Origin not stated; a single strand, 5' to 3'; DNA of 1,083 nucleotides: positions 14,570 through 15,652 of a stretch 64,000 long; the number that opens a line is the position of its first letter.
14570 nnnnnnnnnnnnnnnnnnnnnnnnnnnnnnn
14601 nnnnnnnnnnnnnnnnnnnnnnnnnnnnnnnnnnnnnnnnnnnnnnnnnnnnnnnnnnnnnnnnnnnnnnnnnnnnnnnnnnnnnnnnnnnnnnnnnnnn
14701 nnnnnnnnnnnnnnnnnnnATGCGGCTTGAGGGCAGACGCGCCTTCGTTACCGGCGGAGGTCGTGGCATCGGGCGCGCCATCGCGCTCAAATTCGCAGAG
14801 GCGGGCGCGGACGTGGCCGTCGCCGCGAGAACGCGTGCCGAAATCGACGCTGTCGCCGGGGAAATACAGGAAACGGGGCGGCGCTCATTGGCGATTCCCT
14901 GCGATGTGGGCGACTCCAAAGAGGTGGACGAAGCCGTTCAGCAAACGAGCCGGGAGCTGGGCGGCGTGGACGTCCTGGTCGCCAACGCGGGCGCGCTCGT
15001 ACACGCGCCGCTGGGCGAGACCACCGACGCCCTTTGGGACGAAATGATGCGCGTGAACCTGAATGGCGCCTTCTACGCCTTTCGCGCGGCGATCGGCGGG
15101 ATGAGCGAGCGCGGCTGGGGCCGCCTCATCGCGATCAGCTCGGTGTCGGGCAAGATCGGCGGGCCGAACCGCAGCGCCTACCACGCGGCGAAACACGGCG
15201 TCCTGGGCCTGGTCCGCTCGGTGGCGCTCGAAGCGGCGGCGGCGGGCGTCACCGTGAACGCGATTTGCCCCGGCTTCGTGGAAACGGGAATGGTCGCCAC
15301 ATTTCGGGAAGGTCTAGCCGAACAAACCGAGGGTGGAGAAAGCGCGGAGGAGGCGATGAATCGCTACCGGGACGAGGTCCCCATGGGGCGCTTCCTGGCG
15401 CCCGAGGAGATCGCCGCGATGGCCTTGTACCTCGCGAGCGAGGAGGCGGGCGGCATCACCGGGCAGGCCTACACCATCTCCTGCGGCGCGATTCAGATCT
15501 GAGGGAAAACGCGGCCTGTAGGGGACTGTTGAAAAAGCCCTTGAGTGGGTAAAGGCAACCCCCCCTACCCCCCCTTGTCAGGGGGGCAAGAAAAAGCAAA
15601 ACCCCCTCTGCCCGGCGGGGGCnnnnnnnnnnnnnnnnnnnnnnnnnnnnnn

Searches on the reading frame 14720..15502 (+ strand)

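Call 33: search_protein_families(library=pfam, proteins=[window:14720-15502:+], max_evalue=0.0001)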
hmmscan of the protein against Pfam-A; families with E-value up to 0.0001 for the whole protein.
window:14720-15502:+ (260 aa): 4 families
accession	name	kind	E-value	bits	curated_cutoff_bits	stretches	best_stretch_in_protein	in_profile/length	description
PF13561.12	adh_short_C2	-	5.2e-59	200.1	27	1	15-256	6-234/236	Enoyl-(Acyl carrier protein) reductase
PF00106.31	adh_short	-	2.5e-58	197.2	26.6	1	8-197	3-192/195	short chain dehydrogenase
PF08659.16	KR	-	4.3e-15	56.5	22.6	1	9-167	4-162/180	KR domain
PF23441.1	SDR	-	2.7e-05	24.1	27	1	10-195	12-202/258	SDR-like rossmann domain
